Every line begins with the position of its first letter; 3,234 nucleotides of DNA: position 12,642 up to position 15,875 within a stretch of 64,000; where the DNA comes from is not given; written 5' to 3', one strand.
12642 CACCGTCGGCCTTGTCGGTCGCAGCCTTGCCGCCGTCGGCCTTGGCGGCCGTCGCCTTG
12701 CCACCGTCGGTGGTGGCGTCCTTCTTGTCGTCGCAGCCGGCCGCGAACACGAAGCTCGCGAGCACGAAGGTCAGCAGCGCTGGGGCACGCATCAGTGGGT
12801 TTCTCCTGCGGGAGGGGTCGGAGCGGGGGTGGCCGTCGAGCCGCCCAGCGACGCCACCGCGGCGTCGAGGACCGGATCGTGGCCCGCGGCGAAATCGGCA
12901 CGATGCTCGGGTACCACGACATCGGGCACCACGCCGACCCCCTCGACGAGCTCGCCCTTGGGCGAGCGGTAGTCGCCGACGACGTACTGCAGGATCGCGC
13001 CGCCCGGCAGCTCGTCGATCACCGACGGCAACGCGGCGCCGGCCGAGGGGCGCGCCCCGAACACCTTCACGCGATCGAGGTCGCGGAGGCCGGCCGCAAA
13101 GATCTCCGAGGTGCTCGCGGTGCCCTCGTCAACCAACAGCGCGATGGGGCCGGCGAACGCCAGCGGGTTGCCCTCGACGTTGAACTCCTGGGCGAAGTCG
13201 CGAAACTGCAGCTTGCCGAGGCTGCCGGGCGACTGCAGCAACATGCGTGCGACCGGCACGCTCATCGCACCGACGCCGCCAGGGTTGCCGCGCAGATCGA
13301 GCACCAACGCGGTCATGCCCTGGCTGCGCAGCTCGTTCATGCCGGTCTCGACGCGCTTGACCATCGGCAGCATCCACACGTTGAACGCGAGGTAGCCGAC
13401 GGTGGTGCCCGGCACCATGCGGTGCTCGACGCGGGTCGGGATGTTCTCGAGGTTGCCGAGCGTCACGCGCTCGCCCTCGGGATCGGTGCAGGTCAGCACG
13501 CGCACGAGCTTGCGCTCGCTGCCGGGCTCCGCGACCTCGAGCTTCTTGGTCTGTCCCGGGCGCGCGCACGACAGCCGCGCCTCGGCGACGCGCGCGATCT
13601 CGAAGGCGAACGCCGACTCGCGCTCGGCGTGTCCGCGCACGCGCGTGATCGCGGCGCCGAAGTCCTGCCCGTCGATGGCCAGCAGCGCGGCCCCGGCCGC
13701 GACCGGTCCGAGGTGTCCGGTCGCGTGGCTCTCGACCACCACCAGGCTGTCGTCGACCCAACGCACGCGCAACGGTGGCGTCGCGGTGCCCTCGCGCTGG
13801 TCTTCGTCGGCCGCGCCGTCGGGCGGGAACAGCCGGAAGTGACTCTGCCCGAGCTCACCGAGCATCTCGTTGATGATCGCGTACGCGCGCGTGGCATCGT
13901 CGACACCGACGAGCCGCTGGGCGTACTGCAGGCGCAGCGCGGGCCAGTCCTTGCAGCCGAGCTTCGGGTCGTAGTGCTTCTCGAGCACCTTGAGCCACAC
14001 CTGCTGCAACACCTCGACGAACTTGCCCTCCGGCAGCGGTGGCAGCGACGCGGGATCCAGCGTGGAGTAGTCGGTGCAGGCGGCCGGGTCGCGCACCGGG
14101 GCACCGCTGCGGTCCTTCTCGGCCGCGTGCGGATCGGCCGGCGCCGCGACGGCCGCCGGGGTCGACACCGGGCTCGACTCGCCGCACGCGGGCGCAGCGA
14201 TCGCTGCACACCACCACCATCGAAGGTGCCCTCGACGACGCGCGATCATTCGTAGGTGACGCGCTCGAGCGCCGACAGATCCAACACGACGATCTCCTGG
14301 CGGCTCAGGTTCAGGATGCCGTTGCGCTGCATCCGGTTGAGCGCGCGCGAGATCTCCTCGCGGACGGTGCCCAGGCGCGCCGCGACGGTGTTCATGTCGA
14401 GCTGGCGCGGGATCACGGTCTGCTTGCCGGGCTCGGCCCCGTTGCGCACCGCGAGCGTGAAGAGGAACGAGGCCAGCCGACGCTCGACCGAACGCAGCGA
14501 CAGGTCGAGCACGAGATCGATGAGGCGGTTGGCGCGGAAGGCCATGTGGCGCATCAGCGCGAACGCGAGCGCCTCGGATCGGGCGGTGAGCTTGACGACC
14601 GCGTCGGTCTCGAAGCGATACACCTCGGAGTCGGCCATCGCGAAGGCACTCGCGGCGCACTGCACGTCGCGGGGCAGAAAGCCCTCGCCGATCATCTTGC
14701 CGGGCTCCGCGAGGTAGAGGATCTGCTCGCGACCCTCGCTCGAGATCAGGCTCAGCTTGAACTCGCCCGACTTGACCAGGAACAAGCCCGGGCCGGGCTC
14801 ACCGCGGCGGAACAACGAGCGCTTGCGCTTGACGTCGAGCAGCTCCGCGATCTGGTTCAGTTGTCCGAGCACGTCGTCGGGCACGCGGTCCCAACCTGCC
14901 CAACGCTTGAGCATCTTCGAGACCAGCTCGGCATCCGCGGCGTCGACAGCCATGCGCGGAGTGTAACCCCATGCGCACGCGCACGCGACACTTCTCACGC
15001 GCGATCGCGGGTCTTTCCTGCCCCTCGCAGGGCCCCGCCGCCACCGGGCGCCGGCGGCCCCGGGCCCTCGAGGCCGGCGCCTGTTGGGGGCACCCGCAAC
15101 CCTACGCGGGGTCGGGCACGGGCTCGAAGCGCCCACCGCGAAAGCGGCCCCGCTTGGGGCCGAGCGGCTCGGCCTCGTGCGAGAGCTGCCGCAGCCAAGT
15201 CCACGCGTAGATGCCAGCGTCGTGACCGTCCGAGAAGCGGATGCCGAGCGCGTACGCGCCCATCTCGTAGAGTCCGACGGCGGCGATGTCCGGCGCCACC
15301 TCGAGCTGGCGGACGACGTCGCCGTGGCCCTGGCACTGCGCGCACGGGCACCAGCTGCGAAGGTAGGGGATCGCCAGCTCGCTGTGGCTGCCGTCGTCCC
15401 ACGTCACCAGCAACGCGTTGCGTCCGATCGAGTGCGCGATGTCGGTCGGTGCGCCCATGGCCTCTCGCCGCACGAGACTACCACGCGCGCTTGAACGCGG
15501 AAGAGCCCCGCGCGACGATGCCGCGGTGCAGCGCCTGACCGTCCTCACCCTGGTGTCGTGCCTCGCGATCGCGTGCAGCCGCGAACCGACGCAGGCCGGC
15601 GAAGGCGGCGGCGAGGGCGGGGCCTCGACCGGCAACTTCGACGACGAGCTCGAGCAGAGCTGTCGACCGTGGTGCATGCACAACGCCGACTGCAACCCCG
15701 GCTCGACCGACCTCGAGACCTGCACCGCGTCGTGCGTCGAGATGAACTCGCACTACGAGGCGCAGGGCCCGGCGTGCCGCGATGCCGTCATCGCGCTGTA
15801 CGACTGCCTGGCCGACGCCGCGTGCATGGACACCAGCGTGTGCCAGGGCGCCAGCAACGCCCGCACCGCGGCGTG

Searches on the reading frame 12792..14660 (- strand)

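Call 3: search_protein_families(library=pfam, proteins=[window:12792-14660:-], max_evalue=0.01)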
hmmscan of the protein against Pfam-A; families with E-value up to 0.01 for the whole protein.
window:12792-14660:- (622 aa): 2 families
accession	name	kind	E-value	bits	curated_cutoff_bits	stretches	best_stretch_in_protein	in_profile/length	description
PF03572.23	Peptidase_S41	-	8.3e-30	104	24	1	421-583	2-165/165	Peptidase family S41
PF14684.11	Tricorn_C1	-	3.4e-05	24.1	24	1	213-268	4-59/59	Tricorn protease C1 domain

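Call 4: search_protein_families(library=ncbifam, proteins=[window:12792-14660:-], max_evalue=0.01)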
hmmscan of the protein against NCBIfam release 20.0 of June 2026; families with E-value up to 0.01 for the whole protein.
window:12792-14660:- (622 aa): 11 families
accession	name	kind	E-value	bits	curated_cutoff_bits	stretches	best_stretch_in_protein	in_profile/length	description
NF045588.1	Cterm_S41_CtpA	exception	7.3e-29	100.8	625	2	416-588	211-381/401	carboxyl-terminal processing protease CtpA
NF045589.1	Cterm_S41_CtpB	exception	1.8e-27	96.1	633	1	417-583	216-380/416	carboxyl-terminal processing protease CtpB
NF045590.1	Cterm_S41_CtpC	exception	1.3e-26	93.3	665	2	404-583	201-378/418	carboxyl-terminal processing protease CtpC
NF045591.1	Cterm_S41_CtpZ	exception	3.5e-25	88.6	525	1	416-587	209-378/403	carboxyl-terminal processing protease CtpZ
TIGR00225.1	prc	subfamily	1.4e-21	77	218.6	1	409-588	141-319/335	C-terminal processing peptidase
NF052377.1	lmo1851_S41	exception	2.8e-20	72.5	725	1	436-584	221-368/468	lmo1851 family serine protease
TIGR03900.1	prc_long_Delta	hypoth_equivalog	1.8e-19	69.3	660.95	1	410-585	229-407/973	MXAN_5808 family serine peptidase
NF008388.1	PRK11186.1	exception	1.6e-11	43.3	825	1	409-586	345-529/663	carboxy terminal-processing peptidase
NF051464.1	tail_spec_CT441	exception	1.6e-09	37.1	700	1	437-586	375-528/645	tail-specific protease Tsp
NF058627.1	S41_Gfo1087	equivalog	1.6e-07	30.6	455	1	416-475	219-278/489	GFO_1087 family putative carboxy terminal peptidase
NF033424.1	chlamy_CPAF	equivalog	7.7e-06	24.8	250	1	501-594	454-549/564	protease-like activity factor CPAF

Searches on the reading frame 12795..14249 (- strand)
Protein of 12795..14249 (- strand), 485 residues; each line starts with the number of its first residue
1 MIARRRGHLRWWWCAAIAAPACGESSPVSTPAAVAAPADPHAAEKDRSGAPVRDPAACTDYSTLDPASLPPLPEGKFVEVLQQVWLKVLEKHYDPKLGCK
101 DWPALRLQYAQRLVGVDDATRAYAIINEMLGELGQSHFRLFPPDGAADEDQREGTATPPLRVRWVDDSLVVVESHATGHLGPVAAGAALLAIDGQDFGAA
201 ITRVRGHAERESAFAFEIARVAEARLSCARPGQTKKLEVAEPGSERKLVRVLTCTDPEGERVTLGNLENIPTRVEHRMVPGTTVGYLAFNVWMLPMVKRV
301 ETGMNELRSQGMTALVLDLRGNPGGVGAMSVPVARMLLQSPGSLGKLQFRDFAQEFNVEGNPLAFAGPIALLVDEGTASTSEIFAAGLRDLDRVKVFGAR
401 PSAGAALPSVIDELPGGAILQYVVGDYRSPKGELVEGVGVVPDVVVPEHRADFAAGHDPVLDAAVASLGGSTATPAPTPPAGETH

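Call 36: search_solved_structures(query=window:12795-14249:-, max_evalue=0.001)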
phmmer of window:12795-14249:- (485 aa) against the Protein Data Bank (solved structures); distinct sequences matched with E-value up to 0.001: 24.
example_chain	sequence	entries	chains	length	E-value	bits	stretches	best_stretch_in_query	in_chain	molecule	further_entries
1fc6_A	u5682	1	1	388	5.2e-19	71.4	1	84-446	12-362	PHOTOSYSTEM II D1 PROTEASE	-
1fc7_A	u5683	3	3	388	1.2e-18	70.2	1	262-446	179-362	PHOTOSYSTEM II D1 PROTEASE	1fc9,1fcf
6vbb_A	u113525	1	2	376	1.5e-14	56.7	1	259-447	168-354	Peptidase S41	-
7rpq_A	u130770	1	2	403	1.3e-11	47.1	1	285-448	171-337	Probable carboxyl-terminal protease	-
9ku3_A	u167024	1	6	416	1.4e-11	47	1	312-447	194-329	Carboxyl-terminal protease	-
9ku0_A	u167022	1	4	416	1.7e-11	46.7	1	312-447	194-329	Carboxyl-terminal protease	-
9jr1_A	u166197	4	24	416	1.7e-11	46.6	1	312-447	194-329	Carboxyl-terminal protease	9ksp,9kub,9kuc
5wql_C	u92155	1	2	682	2.5e-11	46.1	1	235-456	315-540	Tail-specific protease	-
7rqh_A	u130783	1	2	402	3.5e-11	45.6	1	285-448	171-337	Probable carboxyl-terminal protease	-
8sxe_A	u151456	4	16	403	3.5e-11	45.6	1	285-448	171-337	Probable carboxyl-terminal protease | Carboxyl-terminal protease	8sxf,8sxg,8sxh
8xud_C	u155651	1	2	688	6.8e-11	44.7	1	235-456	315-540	Tail-specific protease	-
6iqu_B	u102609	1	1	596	1.5e-10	43.6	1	266-456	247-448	Tail-specific protease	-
6iqs_C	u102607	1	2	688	2.6e-10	42.7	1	272-456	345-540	Tail-specific protease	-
6iqq_C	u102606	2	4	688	5.2e-10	41.8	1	235-456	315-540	Tail-specific protease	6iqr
4c2h_A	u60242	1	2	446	5.6e-09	38.4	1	275-455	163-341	CARBOXY-TERMINAL PROCESSING PROTEASE CTPB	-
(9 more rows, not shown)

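Call 76: search_protein_families(library=pfam, proteins=[window:12795-14249:-], max_evalue=10)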
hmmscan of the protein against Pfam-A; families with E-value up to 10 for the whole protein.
window:12795-14249:- (485 aa): 2 families
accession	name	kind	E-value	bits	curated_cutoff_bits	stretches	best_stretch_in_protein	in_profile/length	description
PF03572.23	Peptidase_S41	-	5.2e-30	104.6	24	1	284-446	2-165/165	Peptidase family S41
PF14684.11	Tricorn_C1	-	2.4e-05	24.6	24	1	76-131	4-59/59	Tricorn protease C1 domain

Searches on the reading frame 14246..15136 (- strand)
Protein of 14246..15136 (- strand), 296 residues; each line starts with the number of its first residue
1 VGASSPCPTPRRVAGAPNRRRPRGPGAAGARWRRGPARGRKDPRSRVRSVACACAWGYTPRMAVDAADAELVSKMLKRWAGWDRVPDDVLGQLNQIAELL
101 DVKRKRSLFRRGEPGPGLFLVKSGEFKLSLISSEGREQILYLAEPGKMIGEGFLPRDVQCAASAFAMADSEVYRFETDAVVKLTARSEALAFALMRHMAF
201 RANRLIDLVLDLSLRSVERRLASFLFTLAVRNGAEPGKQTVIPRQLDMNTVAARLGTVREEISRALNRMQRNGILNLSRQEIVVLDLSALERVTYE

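Call 3: search_protein_families(library=pfam, proteins=[window:14246-15136:-], max_evalue=0.01)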
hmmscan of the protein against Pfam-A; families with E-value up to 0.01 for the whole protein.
window:14246-15136:- (296 aa): 2 families
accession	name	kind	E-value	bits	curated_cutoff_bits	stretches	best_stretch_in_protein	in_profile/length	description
PF00027.35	cNMP_binding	-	2.3e-15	56.7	27.5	1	102-186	4-88/89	Cyclic nucleotide-binding domain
PF13545.12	HTH_Crp_2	-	1.3e-13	51.2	27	1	220-292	2-69/70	Crp-like helix-turn-helix domain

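Call 4: search_protein_families(library=ncbifam, proteins=[window:14246-15136:-], max_evalue=0.01)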
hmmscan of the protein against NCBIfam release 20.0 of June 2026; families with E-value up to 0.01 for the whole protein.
window:14246-15136:- (296 aa): 12 families
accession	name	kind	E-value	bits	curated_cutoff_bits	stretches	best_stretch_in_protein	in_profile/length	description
NF008365.0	PRK11161.1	subfamily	3.7e-17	62.4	228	1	89-293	38-242/250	fumarate/nitrate reduction transcriptional regulator Fnr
NF053664.1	TransRegPtrACyano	equivalog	3e-14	52.8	300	1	118-285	30-190/196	Crp/Fnr family transcriptional regulator PtrA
NF006901.0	PRK09392.1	equivalog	4.9e-14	52.2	211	1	85-292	18-219/236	transcriptional activator FtrB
NF050806.1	TransRegFixKCaul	equivalog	1.8e-12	46.9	300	1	101-293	27-213/215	transcriptional regulator FixK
NF008732.0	PRK11753.1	equivalog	2.5e-10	40.2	266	1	95-286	21-212/214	cAMP-activated global transcriptional regulator CRP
NF052518.1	TransRegLdrP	equivalog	1.9e-08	34.6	300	1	102-292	4-186/195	transcriptional regulator LdrP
TIGR03697.1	NtcA_cyano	equivalog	6.8e-08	32.5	244.95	1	107-290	3-188/193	global nitrogen regulator NtcA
NF050815.1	TransActFtrBCaul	equivalog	1.5e-06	27.6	300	1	82-274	17-204/251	transcriptional activator FtrB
NF010499.0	PRK13918.1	equivalog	3.9e-06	26.5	274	1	118-293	32-200/205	CRP/FNR family transcriptional regulator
NF045989.1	TransRegFnrLRhodb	equivalog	1.3e-05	24.6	300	1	122-292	61-233/245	transcriptional regulator FnrL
NF041163.2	encap_f2b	equivalog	0.0016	17.7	400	1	66-198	63-197/450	family 2B encapsulin nanocompartment shell protein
TIGR03896.1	cyc_nuc_ocin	subfamily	0.0048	16.3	161.05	1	95-201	6-116/317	bacteriocin-type transport-associated protein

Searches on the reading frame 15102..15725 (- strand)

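Call 66: search_protein_families(library=pfam, proteins=[window:15102-15725:-], max_evalue=0.001)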
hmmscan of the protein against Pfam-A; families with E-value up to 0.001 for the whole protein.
window:15102-15725:- (207 aa): 1 family
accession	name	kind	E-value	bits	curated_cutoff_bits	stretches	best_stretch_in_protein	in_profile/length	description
PF06155.17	GBBH-like_N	-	5.7e-22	78.7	22.8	1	102-179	7-85/85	Gamma-butyrobetaine hydroxylase-like, N-terminal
